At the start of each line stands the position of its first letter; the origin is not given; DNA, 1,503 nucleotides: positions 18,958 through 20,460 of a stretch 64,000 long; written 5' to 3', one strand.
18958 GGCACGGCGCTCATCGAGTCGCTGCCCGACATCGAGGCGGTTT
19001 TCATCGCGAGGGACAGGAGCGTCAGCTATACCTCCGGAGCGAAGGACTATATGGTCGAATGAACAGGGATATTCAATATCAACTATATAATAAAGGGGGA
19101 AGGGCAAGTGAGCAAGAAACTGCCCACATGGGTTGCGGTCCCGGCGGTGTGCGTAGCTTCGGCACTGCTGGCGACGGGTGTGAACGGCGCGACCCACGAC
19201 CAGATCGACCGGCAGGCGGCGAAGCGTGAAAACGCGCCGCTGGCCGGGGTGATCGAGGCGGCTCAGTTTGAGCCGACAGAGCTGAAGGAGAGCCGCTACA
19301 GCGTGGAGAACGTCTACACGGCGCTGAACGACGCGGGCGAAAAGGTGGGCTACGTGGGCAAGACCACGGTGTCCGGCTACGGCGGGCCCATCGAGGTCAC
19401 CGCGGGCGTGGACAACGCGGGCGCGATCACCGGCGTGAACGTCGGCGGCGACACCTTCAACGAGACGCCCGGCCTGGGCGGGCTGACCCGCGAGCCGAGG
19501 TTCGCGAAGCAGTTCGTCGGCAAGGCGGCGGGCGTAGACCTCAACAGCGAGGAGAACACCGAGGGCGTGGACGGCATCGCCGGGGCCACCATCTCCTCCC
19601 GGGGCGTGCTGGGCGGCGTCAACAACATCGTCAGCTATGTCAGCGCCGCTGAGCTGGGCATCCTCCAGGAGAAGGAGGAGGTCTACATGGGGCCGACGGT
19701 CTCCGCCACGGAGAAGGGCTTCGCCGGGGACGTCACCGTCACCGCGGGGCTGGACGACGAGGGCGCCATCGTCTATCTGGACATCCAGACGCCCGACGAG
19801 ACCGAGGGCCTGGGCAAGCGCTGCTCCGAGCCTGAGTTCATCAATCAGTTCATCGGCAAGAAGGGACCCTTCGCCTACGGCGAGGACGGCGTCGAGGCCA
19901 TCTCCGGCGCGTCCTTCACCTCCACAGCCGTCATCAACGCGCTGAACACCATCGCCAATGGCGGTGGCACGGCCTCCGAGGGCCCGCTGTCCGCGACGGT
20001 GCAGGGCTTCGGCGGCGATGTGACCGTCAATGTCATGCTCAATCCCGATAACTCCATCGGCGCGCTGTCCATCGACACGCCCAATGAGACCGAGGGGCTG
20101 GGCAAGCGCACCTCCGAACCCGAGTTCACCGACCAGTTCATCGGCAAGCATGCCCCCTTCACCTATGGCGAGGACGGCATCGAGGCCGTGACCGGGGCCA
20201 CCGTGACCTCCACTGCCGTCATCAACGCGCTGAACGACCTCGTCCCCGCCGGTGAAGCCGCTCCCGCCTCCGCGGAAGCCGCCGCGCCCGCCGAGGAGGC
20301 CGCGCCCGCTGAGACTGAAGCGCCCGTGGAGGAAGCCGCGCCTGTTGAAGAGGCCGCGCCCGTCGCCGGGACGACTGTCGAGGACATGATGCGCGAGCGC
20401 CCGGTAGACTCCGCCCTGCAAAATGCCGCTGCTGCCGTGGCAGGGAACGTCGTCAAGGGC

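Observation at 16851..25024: Nine-gene operon: an RnfB-less, RnfG-less Rnf core coupled to ApbE, a triple-FMN_bind protein, a Gx-type membrane protein and two NusG-II-like exported proteins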

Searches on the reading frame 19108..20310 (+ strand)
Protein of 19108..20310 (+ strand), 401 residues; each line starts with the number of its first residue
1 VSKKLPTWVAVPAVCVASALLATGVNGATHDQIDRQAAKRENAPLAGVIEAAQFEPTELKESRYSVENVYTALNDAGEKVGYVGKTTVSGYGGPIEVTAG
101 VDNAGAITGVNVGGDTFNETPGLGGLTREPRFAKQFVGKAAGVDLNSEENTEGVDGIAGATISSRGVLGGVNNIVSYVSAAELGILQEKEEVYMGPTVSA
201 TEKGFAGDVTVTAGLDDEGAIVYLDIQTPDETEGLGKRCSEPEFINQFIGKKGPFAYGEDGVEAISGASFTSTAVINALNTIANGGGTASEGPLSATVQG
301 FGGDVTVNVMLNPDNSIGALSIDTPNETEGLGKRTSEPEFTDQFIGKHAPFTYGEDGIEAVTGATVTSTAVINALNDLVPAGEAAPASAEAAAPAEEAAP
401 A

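Call 61: search_solved_structures(query=window:19108-20310:+, max_evalue=0.01, show_alignments=2)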
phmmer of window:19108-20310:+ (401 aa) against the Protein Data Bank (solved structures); distinct sequences matched with E-value up to 0.01: 7.
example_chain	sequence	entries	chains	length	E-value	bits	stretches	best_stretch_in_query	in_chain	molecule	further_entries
7zc6_G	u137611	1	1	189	5.7e-13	52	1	12-178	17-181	RnfG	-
9eri_G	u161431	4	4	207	1.6e-11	47.2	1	13-175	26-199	Na(+)-translocating ferredoxin:NAD(+) oxidoreductase complex subunit G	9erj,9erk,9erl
8rb9_G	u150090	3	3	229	1.8e-05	27.3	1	12-169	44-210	Ion-translocating oxidoreductase complex subunit G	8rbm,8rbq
8ahx_G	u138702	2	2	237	2e-05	27.2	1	12-170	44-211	Ion-translocating oxidoreductase complex subunit G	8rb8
8p2b_A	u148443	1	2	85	0.0033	19.8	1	86-149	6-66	Clostridiaceae bacterium FMN4 domain 1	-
3lwx_A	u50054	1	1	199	0.0054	19.1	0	217-259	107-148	NADH:ubiquinone oxidoreductase, Na translocating, C subunit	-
4xa7_A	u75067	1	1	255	0.0091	18.4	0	110-170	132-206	Na(+)-translocating NADH-quinone reductase subunit C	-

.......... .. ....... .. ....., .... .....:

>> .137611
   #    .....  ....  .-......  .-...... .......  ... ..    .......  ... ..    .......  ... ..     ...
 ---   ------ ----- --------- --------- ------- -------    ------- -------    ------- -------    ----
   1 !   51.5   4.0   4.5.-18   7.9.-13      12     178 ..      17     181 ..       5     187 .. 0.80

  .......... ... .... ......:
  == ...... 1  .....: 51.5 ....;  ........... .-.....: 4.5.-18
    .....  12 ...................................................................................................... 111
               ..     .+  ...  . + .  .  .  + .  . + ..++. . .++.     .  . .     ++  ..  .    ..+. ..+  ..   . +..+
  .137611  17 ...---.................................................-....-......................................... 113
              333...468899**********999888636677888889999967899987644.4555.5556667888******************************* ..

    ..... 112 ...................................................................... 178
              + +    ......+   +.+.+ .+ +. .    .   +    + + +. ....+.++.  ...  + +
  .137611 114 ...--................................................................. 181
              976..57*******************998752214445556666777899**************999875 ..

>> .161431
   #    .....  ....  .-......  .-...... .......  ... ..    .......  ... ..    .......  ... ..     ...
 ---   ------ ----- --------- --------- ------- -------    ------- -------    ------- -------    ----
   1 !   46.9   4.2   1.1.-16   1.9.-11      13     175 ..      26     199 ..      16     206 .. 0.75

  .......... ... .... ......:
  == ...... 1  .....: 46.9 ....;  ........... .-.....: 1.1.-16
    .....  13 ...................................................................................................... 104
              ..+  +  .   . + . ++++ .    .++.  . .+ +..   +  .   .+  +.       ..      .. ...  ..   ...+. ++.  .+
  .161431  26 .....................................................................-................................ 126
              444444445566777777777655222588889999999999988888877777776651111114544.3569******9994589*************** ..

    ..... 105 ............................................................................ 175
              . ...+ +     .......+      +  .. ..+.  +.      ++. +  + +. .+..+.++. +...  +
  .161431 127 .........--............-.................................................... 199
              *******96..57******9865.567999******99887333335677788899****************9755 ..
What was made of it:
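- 19108..20253 (+): g4, N-terminal 382 aa: TM anchor, an RnfG-like FMN_bind domain (flavinylation site T161), and two 'wire' FMN_bind domains (S269, T365). Matches RnfG in structures 7ZC6 and 9ERI (call 61).
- On Rnf complex (ferredoxin:NAD+ oxidoreductase): Matches 7ZC6_G at 5.7e-13 (call 61).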
